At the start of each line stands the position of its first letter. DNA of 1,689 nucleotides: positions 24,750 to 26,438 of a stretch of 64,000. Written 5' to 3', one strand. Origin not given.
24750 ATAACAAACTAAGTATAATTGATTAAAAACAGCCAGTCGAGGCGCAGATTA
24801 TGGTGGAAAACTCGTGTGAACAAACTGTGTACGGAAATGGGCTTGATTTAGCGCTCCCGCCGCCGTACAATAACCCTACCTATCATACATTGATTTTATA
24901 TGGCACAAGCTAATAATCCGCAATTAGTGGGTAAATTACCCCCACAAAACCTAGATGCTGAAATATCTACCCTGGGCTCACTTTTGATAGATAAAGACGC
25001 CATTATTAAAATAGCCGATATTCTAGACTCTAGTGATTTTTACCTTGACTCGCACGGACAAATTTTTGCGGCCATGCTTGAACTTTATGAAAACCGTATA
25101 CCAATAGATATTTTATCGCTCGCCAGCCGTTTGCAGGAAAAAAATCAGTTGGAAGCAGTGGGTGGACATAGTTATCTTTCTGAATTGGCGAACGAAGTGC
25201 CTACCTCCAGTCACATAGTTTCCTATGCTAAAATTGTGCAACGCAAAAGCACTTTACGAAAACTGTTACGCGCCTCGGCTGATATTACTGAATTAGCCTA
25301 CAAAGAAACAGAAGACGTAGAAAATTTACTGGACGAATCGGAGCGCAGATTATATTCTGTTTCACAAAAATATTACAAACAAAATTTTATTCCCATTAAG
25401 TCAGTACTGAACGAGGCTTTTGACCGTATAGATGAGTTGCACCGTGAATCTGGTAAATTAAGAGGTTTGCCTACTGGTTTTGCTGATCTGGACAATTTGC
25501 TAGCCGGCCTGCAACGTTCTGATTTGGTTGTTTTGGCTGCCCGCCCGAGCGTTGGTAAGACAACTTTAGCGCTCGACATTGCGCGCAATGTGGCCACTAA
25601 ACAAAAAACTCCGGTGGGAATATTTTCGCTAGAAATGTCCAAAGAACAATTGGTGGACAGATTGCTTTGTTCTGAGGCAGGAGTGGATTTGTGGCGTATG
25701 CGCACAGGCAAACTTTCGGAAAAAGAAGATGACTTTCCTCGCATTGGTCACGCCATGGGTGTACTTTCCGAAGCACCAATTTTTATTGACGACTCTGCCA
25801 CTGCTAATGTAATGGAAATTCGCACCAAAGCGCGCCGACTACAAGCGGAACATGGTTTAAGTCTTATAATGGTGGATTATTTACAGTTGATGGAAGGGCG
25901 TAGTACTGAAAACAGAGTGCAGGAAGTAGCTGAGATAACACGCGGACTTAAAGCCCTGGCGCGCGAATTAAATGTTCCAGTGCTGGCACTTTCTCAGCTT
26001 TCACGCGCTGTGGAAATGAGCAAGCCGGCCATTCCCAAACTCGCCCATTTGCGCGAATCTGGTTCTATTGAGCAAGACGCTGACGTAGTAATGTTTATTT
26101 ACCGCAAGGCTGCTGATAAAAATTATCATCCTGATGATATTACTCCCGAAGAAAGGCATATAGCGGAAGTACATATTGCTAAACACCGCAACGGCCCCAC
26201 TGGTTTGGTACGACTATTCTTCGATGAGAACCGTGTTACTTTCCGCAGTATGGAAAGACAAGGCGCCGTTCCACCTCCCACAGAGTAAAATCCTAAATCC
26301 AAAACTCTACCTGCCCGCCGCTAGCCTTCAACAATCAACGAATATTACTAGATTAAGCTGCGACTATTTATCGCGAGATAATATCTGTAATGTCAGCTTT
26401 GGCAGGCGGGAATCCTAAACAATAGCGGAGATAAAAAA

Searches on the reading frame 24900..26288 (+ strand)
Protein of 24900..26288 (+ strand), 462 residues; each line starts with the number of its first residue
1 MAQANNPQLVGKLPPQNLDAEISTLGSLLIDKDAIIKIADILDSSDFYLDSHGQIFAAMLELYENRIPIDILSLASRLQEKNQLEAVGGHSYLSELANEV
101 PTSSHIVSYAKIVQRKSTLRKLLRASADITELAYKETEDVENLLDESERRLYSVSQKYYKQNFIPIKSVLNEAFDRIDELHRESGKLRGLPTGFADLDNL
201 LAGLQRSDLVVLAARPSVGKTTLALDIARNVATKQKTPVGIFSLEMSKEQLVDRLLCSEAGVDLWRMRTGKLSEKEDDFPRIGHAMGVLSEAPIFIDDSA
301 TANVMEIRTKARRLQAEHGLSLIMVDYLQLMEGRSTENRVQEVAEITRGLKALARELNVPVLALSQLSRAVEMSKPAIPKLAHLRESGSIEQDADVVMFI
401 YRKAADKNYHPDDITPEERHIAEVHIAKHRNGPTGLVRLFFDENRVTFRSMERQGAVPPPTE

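Call 55: find_encoding_contigs(protein=window:24900-26288:+, flank=3000, max_places=4)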
Protein window:24900-26288:+ (462 aa): 2 contigs read that carry it; 2 places shown.
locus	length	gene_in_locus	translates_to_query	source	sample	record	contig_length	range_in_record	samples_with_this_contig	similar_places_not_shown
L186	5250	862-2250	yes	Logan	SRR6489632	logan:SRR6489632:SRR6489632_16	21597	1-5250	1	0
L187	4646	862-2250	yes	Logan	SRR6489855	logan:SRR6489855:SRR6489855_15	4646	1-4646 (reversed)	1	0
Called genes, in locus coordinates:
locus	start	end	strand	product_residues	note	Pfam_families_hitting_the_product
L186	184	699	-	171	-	PF00929:RNase_T, PF13482:RNase_H_2 (weak)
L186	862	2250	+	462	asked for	PF00772:DnaB, PF13481:AAA_25, PF03796:DnaB_C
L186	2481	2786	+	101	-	PF02575:YbaB_DNA_bd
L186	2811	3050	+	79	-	PF13248:Zn_ribbon_3 (weak)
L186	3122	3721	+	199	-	PF21176:RecR_HhH, PF13662:Toprim_4, PF01751:Toprim, PF21175:RecR_C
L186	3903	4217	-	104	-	PF00829:Ribosomal_L21p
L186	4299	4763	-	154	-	PF02643:DUF192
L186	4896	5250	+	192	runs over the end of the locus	-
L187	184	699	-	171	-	PF00929:RNase_T, PF13482:RNase_H_2 (weak)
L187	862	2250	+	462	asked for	PF00772:DnaB, PF13481:AAA_25, PF03796:DnaB_C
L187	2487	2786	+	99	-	PF02575:YbaB_DNA_bd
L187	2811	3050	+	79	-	PF13248:Zn_ribbon_3 (weak)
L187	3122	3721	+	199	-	PF21176:RecR_HhH, PF13662:Toprim_4, PF01751:Toprim, PF21175:RecR_C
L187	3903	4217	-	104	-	PF00829:Ribosomal_L21p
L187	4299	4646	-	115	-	?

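Call 56: search_protein_families(library=ncbifam, proteins=[window:24900-26288:+], max_evalue=0.00001)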
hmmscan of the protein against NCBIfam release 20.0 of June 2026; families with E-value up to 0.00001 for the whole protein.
window:24900-26288:+ (462 aa): 16 families
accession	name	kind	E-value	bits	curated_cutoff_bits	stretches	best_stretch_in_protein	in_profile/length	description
TIGR00665.1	DnaB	equivalog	2.6e-165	550.5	385.25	1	13-452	1-434/435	replicative DNA helicase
NF004384.0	PRK05748.1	equivalog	7e-158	525.9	525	1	12-454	8-445/452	replicative DNA helicase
NF005852.0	PRK07773.1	equivalog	6.3e-155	517.7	780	2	6-389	15-398/886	replicative DNA helicase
NF004109.0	PRK05595.1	equivalog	1.5e-145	485.3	737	1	15-441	9-428/444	replicative DNA helicase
TIGR03600.1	phage_DnaB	exception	4.2e-124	414.8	498.65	1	17-441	1-421/421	phage replicative helicase, DnaB family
NF006606.0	PRK09165.1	equivalog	1.1e-122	410.2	540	1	12-454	19-490/497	replicative DNA helicase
NF040583.1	dnaB_SPI-7_type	exception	9.5e-120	400.6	655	1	16-449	3-432/434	SPI-7-type island replicative DNA helicase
NF006443.0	PRK08760.1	equivalog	4.6e-117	391.2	741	1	12-450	31-466/476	replicative DNA helicase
NF005424.0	PRK07004.1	equivalog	1.8e-116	389.4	834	1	4-449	4-449/460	replicative DNA helicase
NF005369.0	PRK06904.1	equivalog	6.9e-115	384.5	809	1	12-448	23-461/474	replicative DNA helicase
NF005945.0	PRK08006.1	equivalog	1.1e-113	380.6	898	1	5-446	17-458/471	replicative DNA helicase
NF006458.0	PRK08840.1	equivalog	1.2e-112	377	884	1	12-445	18-450/464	replicative DNA helicase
NF006306.0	PRK08506.1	equivalog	1e-104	350.8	596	1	16-454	5-454/472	replicative DNA helicase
NF004967.0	PRK06321.1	equivalog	1.2e-103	347.6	751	1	12-450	14-464/472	replicative DNA helicase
NF005240.0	PRK06749.1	subfamily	1e-90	304.6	686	1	16-442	4-418/428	replicative DNA helicase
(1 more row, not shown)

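Call 67: find_homologous_proteins(query=window:24900-26288:+, max_evalue=1e-50)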
Query window:24900-26288:+ (462 aa): 8000 proteins with E <= 1e-50 among 8000 candidates; the best 120 are listed.
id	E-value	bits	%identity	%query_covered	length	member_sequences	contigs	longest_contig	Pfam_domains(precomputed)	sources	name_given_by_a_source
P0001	3.1e-296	1000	100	100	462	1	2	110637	PF03796.22,PF00772.27,PF13481.13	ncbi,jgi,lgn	jgi:replicative DNA helicase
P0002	1.6e-285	965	96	100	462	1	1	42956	PF03796.22,PF00772.27,PF13481.13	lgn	-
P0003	7.9e-283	956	95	100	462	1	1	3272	PF03796.22,PF00772.27,PF13481.13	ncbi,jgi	jgi:replicative DNA helicase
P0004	1.1e-282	955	95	100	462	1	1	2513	PF03796.22,PF00772.27,PF13481.13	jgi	jgi:replicative DNA helicase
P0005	1.2e-282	955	95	100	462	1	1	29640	PF03796.22,PF00772.27,PF13481.13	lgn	-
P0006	1.9e-255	866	85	98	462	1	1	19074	PF03796.22,PF00772.27,PF13481.13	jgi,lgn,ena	-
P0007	4.2e-253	858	85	98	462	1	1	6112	PF03796.22,PF00772.27,PF13481.13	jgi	-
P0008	1.4e-251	853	86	98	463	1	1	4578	PF03796.22,PF00772.27,PF13481.13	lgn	-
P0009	3.1e-251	852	84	100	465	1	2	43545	PF03796.22,PF00772.27,PF13481.13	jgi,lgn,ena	jgi:replicative DNA helicase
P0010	3.8e-251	851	84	97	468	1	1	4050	PF03796.22,PF00772.27,PF13481.13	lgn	-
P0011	1.1e-250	850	82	100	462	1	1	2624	PF03796.22,PF00772.27,PF13481.13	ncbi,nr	ncbi:MAG: replicative DNA helicase [Candidatus Kerfeldbacteria bacterium]|nr:replicative DNA helicas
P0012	3.1e-249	845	83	98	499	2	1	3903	PF03796.22,PF00772.27,PF13481.13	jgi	-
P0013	5.9e-248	841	81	100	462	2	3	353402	PF03796.22,PF00772.27,PF13481.13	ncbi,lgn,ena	-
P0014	7.8e-248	841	84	98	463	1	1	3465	PF03796.22,PF00772.27,PF13481.13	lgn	-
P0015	4.4e-247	838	81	100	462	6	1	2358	PF03796.22,PF00772.27,PF13481.13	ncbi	-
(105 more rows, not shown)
